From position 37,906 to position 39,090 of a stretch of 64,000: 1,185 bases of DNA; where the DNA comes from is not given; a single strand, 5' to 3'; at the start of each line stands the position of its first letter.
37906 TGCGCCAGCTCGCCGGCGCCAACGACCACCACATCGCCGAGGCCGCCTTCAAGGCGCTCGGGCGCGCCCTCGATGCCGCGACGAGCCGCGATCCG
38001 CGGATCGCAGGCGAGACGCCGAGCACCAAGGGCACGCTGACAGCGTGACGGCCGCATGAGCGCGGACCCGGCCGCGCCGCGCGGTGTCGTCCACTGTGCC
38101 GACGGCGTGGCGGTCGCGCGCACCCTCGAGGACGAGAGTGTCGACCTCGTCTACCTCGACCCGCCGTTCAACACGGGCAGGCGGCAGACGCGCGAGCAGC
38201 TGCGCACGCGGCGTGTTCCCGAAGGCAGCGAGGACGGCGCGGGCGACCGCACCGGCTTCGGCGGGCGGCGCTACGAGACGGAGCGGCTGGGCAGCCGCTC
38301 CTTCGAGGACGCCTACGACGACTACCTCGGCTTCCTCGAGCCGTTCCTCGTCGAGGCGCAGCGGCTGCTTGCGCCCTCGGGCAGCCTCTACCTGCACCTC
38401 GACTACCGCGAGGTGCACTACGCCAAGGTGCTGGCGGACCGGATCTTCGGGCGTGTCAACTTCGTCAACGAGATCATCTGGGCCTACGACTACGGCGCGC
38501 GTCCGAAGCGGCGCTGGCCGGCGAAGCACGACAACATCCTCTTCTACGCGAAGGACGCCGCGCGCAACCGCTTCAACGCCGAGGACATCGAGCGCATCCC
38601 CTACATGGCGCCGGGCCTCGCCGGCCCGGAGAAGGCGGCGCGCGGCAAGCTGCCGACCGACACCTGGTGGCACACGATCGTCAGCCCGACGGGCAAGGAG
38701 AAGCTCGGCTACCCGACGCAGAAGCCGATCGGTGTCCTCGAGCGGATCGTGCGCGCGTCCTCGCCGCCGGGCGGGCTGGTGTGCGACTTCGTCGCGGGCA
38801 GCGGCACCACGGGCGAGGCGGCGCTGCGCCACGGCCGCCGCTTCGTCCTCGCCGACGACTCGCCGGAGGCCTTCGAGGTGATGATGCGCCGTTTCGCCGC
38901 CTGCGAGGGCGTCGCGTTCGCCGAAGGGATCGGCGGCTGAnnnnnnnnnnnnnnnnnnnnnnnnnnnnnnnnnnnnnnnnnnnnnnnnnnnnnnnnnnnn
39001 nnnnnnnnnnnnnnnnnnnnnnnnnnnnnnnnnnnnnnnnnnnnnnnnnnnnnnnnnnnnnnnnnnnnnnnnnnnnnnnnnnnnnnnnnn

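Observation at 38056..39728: Methyltransferase plus an unrecognised partner ORF wedged into the histidine operon: a candidate R-M-like or defence module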

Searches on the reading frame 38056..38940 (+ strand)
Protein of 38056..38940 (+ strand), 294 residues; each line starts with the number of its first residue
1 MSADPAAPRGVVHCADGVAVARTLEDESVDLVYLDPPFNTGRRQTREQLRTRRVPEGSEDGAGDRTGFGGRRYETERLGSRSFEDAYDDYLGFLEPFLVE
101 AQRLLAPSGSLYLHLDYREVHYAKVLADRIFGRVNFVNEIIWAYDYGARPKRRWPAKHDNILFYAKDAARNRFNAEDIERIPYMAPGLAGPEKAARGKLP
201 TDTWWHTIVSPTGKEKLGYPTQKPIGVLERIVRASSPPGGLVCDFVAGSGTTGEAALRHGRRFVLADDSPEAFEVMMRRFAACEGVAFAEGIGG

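Call 5: search_protein_families(library=pfam, proteins=[window:38056-38940:+], max_evalue=1)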
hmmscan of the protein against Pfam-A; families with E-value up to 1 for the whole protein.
window:38056-38940:+ (294 aa): 4 families
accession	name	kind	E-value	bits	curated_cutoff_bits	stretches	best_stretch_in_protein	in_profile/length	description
PF01555.25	N6_N4_Mtase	-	3.7e-42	145.2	26.7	1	29-276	1-219/221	DNA methylase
PF03602.21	Cons_hypoth95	-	5.9e-06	26.5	24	2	23-52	107-139/182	Conserved hypothetical protein 95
PF05175.20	MTS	-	0.0052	16.9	23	0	20-45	90-115/170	Methyltransferase small domain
PF02086.21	MethyltransfD12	-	0.16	12.1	22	1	13-40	161-187/253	D12 class N6 adenine-specific DNA methyltransferase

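Call 6: search_protein_families(library=ncbifam, proteins=[window:38056-38940:+], max_evalue=1)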
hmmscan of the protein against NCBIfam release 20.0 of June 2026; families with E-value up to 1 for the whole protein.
window:38056-38940:+ (294 aa): 4 families
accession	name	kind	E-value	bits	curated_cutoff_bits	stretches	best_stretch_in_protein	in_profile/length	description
NF008572.0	PRK11524.1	equivalog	1.1e-26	93.7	292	2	88-283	59-259/294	adenine-specific DNA-methyltransferase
NF050803.1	DnaMtaseCcrMCaul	equivalog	6.3e-18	64.8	830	1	14-284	8-251/350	adenine-specific DNA-methyltransferase CcrM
NF010253.0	PRK13699.1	subfamily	7.7e-09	35.5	244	1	219-267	144-192/226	DNA methyltransferase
TIGR00095.1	TIGR00095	equivalog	0.0082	15.8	117.5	1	24-42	120-138/194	16S rRNA (guanine(966)-N(2))-methyltransferase RsmD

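Call 7: search_protein_families(library=padloc, proteins=[window:38056-38940:+], max_evalue=1)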
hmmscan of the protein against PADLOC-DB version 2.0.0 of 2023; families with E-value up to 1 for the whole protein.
window:38056-38940:+ (294 aa): 57 families (the best 25 are shown)
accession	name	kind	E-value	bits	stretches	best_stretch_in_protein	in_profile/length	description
PDLC03300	MTase_II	-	1.3e-127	423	1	11-283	13-279/302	Type II methyltransferase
PDLC03339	MTase_II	-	1.8e-40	137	3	82-169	49-139/399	Type II methyltransferase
PDLC03299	MTase_II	-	2.6e-38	130.2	2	85-284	57-261/296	Type II methyltransferase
PDLC03371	MTase_II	-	2.4e-33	113.8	1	13-283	14-255/260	Type II methyltransferase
PDLC03354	MTase_II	-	1.4e-32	111.3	2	27-168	83-208/425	Type II methyltransferase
PDLC03320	MTase_II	-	4.9e-31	105.9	2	82-285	71-279/289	Type II methyltransferase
PDLC03327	MTase_II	-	2.3e-28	97.4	1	85-274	76-278/319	Type II methyltransferase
PDLC03636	MTase_III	-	2.3e-28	97.3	3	90-174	96-181/575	Type III methyltransferase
PDLC03644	MTase_III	-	5.5e-23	79.5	2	85-171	104-191/542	Type III methyltransferase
PDLC03265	MTase_II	-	2e-22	78.1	3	201-280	252-328/333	Type II methyltransferase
PDLC03634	MTase_III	-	8.2e-22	75.8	2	27-178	115-260/621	Type III methyltransferase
PDLC03633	MTase_III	-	2.3e-21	74.2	1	18-280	87-353/616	Type III methyltransferase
PDLC03635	MTase_III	-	3.7e-19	66.9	2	90-175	268-357/708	Type III methyltransferase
PDLC03641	MTase_III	-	1.6e-18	64.7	2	27-170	125-265/657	Type III methyltransferase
PDLC03738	oMTase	-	4.2e-18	63.2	1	4-284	15-269/376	orphan methyltransferase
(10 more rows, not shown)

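Call 10: search_protein_families(library=phrogs, proteins=[window:38056-38940:+], max_evalue=1)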
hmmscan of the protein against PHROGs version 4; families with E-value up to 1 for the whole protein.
window:38056-38940:+ (294 aa): 11 families
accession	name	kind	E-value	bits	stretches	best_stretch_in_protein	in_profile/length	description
phrog_67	-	other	9.8e-58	197.8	1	13-284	127-347/743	DNA methyltransferase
phrog_3008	-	other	1.4e-18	68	1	217-280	148-211/244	DNA methyltransferase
phrog_498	-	other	2.9e-17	63.4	1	19-283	213-423/633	DNA methyltransferase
phrog_6025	-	other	3.7e-11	44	2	85-148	53-114/192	DNA methyltransferase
phrog_6952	-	other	3.1e-10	41.2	1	201-278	99-173/181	DNA methyltransferase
phrog_18293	-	other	4.2e-10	40.6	1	215-279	42-106/119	methyltransferase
phrog_8769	-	other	1.2e-05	26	1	231-280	4-53/71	methyltransferase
phrog_23148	-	unknown function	2.5e-05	25.4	1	218-271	84-137/165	-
phrog_23085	-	unknown function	0.00094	19.8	1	213-282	38-107/138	-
phrog_26713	-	other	0.072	14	1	28-44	27-43/74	methyltransferase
phrog_11619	-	other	0.23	11.9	1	15-41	73-99/186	DNA methyltransferase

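Call 31: search_solved_structures(query=window:38056-38940:+, max_evalue=0.001)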
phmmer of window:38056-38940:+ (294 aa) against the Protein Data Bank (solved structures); distinct sequences matched with E-value up to 0.001: 13.
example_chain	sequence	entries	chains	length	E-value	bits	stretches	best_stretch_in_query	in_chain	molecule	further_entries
1eg2_A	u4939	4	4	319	1.8e-29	106.6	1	85-278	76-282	MODIFICATION METHYLASE RSRI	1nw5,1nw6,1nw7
1nw8_A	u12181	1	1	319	1.8e-29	106.5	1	85-278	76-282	MODIFICATION METHYLASE RSRI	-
8urk_A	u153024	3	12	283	3.9e-25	92.3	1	80-266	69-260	Methyltransferase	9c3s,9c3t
9c3u_A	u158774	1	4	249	1e-24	90.9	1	80-265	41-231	Methyltransferase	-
4zcf_A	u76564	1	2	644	5.8e-14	55.6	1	27-168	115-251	Restriction endonuclease EcoP15I, modification subunit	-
1g60_A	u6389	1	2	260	1.5e-13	54.2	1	85-271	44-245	Adenine-specific Methyltransferase MboIIA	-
6pbd_A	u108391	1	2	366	3.2e-13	53.2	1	87-282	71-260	Modification methylase CcrMI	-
6k0w_B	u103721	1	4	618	9.7e-12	48.3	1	16-169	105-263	Adenine specific DNA methyltransferase (Mod)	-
7dsu_A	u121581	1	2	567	1.5e-08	37.8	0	28-144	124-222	Mbo45V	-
5hfj_A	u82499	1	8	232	1e-07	35.1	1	212-279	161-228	Adenine specific DNA methyltransferase (DpnA)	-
5hek_A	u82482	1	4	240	1.1e-07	35.1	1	212-280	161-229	Adenine specific DNA methyltransferase (DpnA)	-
2zie_A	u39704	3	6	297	1.6e-05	27.9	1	212-282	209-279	Putative modification methylase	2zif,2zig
1boo_A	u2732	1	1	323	0.00035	23.5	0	219-280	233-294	PROTEIN (N-4 CYTOSINE-SPECIFIC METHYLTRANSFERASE PVU II)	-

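Call 60: find_homologous_proteins(query=window:38056-38940:+, max_evalue=1e-30)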
Query window:38056-38940:+ (294 aa): 8000 proteins with E <= 1e-30 among 8000 candidates; the best 120 are listed.
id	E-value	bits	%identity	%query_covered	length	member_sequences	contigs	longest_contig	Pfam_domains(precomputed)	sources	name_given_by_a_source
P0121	2.2e-187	640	95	100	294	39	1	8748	PF03602.22,PF01555.25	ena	-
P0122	9.2e-180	615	92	100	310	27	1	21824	PF03602.22,PF01555.25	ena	-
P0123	1.3e-176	605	92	99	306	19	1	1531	PF03602.22,PF01555.25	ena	-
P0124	1.3e-171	588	89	98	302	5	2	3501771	PF03602.22,PF01555.25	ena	-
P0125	2.1e-171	587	89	97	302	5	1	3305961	PF03602.22,PF01555.25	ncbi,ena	-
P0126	4.5e-171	586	90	96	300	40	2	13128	PF03602.22,PF01555.25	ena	-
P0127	6.1e-171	586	89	97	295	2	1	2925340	PF01555.25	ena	-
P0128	4.6e-170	583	88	98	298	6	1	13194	PF03602.22,PF01555.25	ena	-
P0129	6.6e-170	583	88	98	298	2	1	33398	PF03602.22,PF01555.25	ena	-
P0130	1.1e-169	582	90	96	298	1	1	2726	PF03602.22,PF01555.25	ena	-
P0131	2.3e-169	581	87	99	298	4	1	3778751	PF03602.22,PF01555.25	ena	-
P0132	8.3e-169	579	87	98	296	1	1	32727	PF03602.22,PF01555.25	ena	-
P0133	8.3e-169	579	88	98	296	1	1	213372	PF03602.22,PF01555.25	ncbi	-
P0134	1.2e-166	572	86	98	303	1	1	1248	PF03602.22,PF01555.25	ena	-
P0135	1.2e-166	572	88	99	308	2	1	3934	PF03602.22,PF01555.25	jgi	jgi:site-specific DNA-methyltransferase (adenine-specific)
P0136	4.2e-165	567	87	97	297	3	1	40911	PF05175.21,PF03602.22,PF01555.25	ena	-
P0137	1.3e-164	565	86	99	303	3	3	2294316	PF03602.22,PF01555.25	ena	-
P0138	2.2e-164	564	85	98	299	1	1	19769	PF03602.22,PF01555.25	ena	-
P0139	4.6e-164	563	86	97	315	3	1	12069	PF03602.22,PF01555.25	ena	-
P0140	3.7e-163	560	85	100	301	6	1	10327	PF03602.22,PF01555.25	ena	-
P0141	9.6e-163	559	83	99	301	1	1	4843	PF05175.21,PF03602.22,PF01555.25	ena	-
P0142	1.2e-162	559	85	98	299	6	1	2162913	PF05175.21,PF03602.22,PF01555.25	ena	-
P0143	2.8e-158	544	83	100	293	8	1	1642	PF03602.22,PF01555.25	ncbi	-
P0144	3.3e-155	534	83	98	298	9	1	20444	PF03602.22,PF01555.25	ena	-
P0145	6.5e-154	530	86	92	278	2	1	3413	PF05175.21,PF03602.22,PF01555.25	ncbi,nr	ncbi:MAG: site-specific DNA-methyltransferase [Chloroflexi bacterium]|nr:site-specific DNA-methyltra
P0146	2.8e-152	525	80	98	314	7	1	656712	PF13649.13,PF01555.25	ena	-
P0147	8.2e-152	523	81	100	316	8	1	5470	PF01555.25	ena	-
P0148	6.4e-151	520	83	97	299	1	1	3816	PF01555.25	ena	-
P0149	3.3e-149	515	79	98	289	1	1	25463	PF03602.22,PF01555.25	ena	-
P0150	4.5e-148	511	80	97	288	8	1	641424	PF03602.22,PF01555.25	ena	-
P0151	1.1e-147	510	79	98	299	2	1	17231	PF03602.22,PF01555.25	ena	-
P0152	4.1e-147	508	79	96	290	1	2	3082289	PF03602.22,PF01555.25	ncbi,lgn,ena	-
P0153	7.2e-147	507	77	99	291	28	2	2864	PF03602.22,PF01555.25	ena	-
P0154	3.1e-146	505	79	97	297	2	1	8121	PF01555.25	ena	-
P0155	5.5e-146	504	79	97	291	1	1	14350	PF01555.25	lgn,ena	-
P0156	2.1e-145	502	79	97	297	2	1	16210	PF01555.25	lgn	-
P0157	2.4e-145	502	80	96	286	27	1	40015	PF01555.25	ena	-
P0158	3.1e-145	502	78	97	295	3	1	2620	PF01555.25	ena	-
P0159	4.7e-145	501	79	96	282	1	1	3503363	PF05175.21,PF03602.22,PF01555.25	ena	-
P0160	4.9e-145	501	78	97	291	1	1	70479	PF03602.22,PF01555.25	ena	-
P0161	7.1e-145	500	78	98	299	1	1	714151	PF03602.22,PF01555.25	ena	-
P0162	1.1e-144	500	76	97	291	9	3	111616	PF03602.22,PF01555.25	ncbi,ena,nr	ncbi:MAG: site-specific DNA-methyltransferase [Chloroflexi bacterium]|nr:site-specific DNA-methyltra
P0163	1.4e-144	499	77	96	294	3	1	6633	PF01555.25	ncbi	-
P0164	3.1e-144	498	79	95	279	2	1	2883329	PF03602.22,PF01555.25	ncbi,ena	-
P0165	3.3e-144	498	80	96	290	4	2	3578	PF01555.25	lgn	-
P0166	3.5e-144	498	79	96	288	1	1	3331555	PF03602.22,PF01555.25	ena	-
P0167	6.6e-144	497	78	99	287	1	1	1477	PF01555.25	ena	-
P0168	7.3e-144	497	78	96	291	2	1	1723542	PF03602.22,PF01555.25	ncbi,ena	-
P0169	7.8e-144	497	76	96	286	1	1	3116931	PF01555.25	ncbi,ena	-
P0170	1.1e-143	496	78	96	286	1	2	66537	PF01555.25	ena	-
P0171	1.5e-143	496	78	97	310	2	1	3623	PF01555.25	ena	-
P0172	1.6e-143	496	77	97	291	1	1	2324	PF03602.22,PF01555.25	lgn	-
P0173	2.3e-143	495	78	97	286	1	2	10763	PF01555.25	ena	-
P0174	2.5e-143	495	78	96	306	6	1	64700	PF01555.25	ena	-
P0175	2.9e-143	495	79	95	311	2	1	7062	PF01555.25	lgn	-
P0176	3.0e-143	495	75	96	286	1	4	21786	PF01555.25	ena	-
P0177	3.7e-143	495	76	96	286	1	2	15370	PF01555.25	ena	-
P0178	5.4e-143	494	75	100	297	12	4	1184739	PF03602.22,PF01555.25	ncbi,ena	-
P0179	5.9e-143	494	78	96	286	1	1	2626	PF03602.22,PF01555.25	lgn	-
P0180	1.5e-142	493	78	95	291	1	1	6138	PF01555.25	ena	-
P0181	1.6e-142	493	77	95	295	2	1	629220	PF03602.22,PF01555.25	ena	-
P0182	1.6e-142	493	75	96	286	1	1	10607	PF01555.25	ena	-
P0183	1.7e-142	492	76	97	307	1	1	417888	PF03602.22,PF01555.25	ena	-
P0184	1.9e-142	492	77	95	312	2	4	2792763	PF03602.22,PF01555.25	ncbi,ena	-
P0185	2.0e-142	492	78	96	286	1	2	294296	PF03602.22,PF01555.25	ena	-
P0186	2.6e-142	492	78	97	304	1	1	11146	PF01555.25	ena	-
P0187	3.2e-142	492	75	95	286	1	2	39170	PF01555.25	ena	-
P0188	3.2e-142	492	76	96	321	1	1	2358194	PF01555.25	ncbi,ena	-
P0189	3.4e-142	492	78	96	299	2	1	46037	PF01555.25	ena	-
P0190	4.0e-142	491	79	95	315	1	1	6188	PF01555.25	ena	-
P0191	4.1e-142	491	78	96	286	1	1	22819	PF01555.25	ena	-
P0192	7.6e-142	490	75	96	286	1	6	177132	PF03602.22,PF01555.25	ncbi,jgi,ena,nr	ncbi:MAG: site-specific DNA-methyltransferase [Chloroflexi bacterium]|nr:site-specific DNA-methyltra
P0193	7.7e-142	490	78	96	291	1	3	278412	PF03602.22,PF01555.25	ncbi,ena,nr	ncbi:MAG: site-specific DNA-methyltransferase [Chloroflexota bacterium]|nr:site-specific DNA-methylt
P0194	1.8e-141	489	77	96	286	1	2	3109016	PF03602.22,PF01555.25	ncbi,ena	-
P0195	2.0e-141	489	76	99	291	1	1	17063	PF03602.22,PF01555.25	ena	-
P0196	2.4e-141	489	75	97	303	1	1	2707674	PF01555.25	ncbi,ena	-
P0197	2.6e-141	489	77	97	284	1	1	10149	PF03602.22,PF01555.25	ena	-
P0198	4.0e-141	488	79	94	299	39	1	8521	PF01555.25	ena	-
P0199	5.0e-141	488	76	97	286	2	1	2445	PF03602.22,PF01555.25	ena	-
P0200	8.8e-141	487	76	97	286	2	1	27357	PF03602.22,PF01555.25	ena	-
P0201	1.9e-140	486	76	97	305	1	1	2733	PF01555.25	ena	-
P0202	5.4e-140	484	78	94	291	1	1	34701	PF01555.25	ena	-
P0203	1.3e-139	483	76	99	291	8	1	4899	PF01555.25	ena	-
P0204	5.2e-139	481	75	97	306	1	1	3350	PF03602.22,PF01555.25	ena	-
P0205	8.1e-139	480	76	95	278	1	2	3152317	PF01555.25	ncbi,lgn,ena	-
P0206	1.1e-137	477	75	97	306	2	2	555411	PF03602.22,PF01555.25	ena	-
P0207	1.2e-137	477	74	98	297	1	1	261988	PF03602.22,PF01555.25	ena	-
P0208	3.4e-137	475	74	96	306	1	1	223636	PF03602.22,PF01555.25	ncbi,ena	-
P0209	4.2e-137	475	76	96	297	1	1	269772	PF01555.25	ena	-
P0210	5.4e-137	474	75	96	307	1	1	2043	PF03602.22,PF01555.25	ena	-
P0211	6.9e-137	474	84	85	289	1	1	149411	PF01555.25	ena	-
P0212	7.4e-136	471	77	94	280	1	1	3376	PF01555.25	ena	-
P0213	1.8e-135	469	74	98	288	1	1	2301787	PF03602.22,PF01555.25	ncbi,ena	-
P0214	4.1e-135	468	76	90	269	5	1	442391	PF01555.25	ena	-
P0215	4.9e-135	468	75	93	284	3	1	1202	PF03602.22,PF01555.25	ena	-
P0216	5.7e-133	461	77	91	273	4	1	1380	PF03602.22,PF01555.25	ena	-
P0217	6.9e-133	461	71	96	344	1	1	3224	PF03602.22,PF13649.13,PF01555.25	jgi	jgi:site-specific DNA-methyltransferase (adenine-specific)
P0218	2.1e-131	456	78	87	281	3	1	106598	PF01555.25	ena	-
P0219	3.7e-131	455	72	96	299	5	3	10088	PF03602.22,PF01555.25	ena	-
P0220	5.6e-130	451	71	98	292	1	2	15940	PF03602.22,PF01555.25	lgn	-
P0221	1.5e-129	450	72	95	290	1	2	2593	PF03602.22,PF01555.25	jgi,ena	jgi:site-specific DNA-methyltransferase (adenine-specific)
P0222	4.9e-129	448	71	96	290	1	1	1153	PF03602.22,PF01555.25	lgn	-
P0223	7.4e-129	448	71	96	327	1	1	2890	PF03602.22,PF13649.13,PF01555.25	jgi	jgi:site-specific DNA-methyltransferase (adenine-specific)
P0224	7.4e-129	448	71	94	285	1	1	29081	PF03602.22,PF01555.25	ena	-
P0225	1.0e-128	447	70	94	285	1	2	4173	PF05175.21,PF03602.22,PF01555.25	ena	-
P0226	1.2e-128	447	70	96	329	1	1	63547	PF03602.22,PF01555.25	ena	-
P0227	1.2e-128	447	70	97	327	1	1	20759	PF03602.22,PF01555.25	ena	-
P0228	1.4e-128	447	70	94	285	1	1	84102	PF03602.22,PF01555.25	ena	-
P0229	1.7e-128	447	71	96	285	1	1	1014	PF03602.22,PF01555.25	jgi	jgi:site-specific DNA-methyltransferase (adenine-specific)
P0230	2.1e-128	446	71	97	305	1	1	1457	PF03602.22,PF01555.25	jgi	jgi:site-specific DNA-methyltransferase (adenine-specific)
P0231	2.9e-128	446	70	95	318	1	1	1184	PF03602.22,PF01555.25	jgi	jgi:site-specific DNA-methyltransferase (adenine-specific)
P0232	3.7e-128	445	69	98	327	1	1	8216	PF03602.22,PF01555.25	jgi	jgi:site-specific DNA-methyltransferase (adenine-specific)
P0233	8.3e-128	444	71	95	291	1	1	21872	PF03602.22,PF01555.25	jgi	jgi:site-specific DNA-methyltransferase (adenine-specific)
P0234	1.1e-127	444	72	95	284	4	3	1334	PF03602.22,PF01555.25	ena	-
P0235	1.3e-127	444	70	96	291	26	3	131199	PF05175.21,PF03602.22,PF13649.13,PF01555.25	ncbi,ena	-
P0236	2.4e-127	443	72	95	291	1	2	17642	PF03602.22,PF01555.25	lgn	-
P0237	2.8e-127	443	70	95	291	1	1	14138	PF03602.22,PF01555.25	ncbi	-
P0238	3.5e-127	442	70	97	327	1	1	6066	PF03602.22,PF01555.25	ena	-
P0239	4.4e-127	442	69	98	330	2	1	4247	PF03602.22,PF01555.25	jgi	jgi:site-specific DNA-methyltransferase (adenine-specific)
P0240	4.7e-127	442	70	96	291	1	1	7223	PF05175.21,PF03602.22,PF01555.25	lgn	-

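Call 61: find_encoding_contigs(protein=P0164, flank=5000, max_places=2)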
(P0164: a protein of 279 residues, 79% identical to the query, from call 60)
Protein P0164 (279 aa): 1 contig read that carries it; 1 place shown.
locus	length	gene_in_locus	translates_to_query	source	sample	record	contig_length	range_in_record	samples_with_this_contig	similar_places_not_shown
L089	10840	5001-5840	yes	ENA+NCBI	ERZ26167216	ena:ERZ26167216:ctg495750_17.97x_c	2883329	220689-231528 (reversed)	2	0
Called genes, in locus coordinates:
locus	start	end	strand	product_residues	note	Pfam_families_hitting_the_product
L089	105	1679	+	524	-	PF00501:AMP-binding, PF13193:AMP-binding_C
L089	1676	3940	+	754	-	PF02665:Nitrate_red_gam (weak), PF12838:Fer4_7 (faint), PF12797:Fer4_2 (weak), PF13183:Fer4_8, PF13187:Fer4_9, PF13237:Fer4_10, PF13484:Fer4_16 (faint), PF02754:CCG, +1 more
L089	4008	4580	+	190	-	PF13274:SocA_Panacea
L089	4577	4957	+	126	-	-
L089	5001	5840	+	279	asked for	PF03602:Cons_hypoth95 (faint), PF01555:N6_N4_Mtase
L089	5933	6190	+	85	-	-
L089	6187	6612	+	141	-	-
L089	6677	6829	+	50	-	-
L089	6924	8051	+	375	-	PF10137:CAP12-PCTIR_TIR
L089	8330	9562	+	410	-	PF08028:Acyl-CoA_dh_2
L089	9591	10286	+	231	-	PF00881:Nitroreductase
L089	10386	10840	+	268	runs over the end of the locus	PF00378:ECH_1, PF16113:ECH_2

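Call 62: find_encoding_contigs(protein=P0213, flank=5000, max_places=2)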
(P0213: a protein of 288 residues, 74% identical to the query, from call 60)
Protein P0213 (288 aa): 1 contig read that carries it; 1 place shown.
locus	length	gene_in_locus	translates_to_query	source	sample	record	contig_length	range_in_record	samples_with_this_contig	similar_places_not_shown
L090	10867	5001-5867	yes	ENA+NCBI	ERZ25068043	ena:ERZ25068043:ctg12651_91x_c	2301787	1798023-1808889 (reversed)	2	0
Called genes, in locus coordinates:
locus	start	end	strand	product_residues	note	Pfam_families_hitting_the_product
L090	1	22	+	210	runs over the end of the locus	PF00378:ECH_1, PF16113:ECH_2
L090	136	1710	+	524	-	PF00501:AMP-binding, PF13193:AMP-binding_C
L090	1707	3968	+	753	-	PF02665:Nitrate_red_gam (weak), PF12838:Fer4_7 (faint), PF13534:Fer4_17 (faint), PF12797:Fer4_2 (weak), PF13183:Fer4_8, PF13187:Fer4_9, PF13237:Fer4_10, PF02754:CCG, +1 more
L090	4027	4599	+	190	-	PF13274:SocA_Panacea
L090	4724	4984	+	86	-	-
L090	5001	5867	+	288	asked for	PF03602:Cons_hypoth95 (faint), PF01555:N6_N4_Mtase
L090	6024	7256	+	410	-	PF08028:Acyl-CoA_dh_2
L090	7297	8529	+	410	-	PF02771:Acyl-CoA_dh_N (faint), PF08028:Acyl-CoA_dh_2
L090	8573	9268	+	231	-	PF00881:Nitroreductase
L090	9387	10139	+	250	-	PF00378:ECH_1, PF16113:ECH_2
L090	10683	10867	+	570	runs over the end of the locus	PF07973:tRNA_SAD, PF00587:tRNA-synt_2b, PF03129:HGTP_anticodon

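Call 63: find_encoding_contigs(protein=P0235, flank=5000, max_places=3)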
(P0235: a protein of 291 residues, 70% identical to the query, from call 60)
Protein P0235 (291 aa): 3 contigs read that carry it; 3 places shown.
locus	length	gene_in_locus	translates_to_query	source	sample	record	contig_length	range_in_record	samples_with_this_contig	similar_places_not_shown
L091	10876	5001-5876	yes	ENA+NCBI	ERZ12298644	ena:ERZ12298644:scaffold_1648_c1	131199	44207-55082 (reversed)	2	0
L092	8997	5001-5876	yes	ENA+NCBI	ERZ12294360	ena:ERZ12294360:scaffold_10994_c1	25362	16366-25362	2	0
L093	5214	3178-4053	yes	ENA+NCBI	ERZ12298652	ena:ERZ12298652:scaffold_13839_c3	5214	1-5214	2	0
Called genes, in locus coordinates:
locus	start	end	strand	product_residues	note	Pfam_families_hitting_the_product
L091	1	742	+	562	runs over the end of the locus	PF03734:YkuD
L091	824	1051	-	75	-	-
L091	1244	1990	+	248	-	-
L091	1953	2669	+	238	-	-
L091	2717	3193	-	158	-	-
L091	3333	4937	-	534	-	PF07969:Amidohydro_3, PF01979:Amidohydro_1 (weak)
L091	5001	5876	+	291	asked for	PF03602:Cons_hypoth95 (faint), PF05175:MTS (faint), PF13649:Methyltransf_25 (faint), PF01555:N6_N4_Mtase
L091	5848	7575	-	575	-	PF00069:Pkinase, PF07714:PK_Tyr_Ser-Thr, PF06293:Kdo (weak)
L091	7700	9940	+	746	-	PF01464:SLT, PF01476:LysM (weak)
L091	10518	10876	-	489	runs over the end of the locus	PF03349:Toluene_X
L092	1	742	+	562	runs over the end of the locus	PF03734:YkuD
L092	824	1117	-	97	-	-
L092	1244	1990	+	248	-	-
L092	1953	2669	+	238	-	-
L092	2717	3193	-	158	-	-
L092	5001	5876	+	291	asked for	PF03602:Cons_hypoth95 (faint), PF05175:MTS (faint), PF13649:Methyltransf_25 (faint), PF01555:N6_N4_Mtase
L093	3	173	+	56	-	?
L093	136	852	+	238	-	-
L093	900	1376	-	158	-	-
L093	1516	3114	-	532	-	PF07969:Amidohydro_3, PF01979:Amidohydro_1 (weak)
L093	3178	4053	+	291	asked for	PF03602:Cons_hypoth95 (faint), PF05175:MTS (faint), PF13649:Methyltransf_25 (faint), PF01555:N6_N4_Mtase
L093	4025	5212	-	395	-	?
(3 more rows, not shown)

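Call 97: find_encoding_contigs(protein=P0146, flank=5000, max_places=2)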
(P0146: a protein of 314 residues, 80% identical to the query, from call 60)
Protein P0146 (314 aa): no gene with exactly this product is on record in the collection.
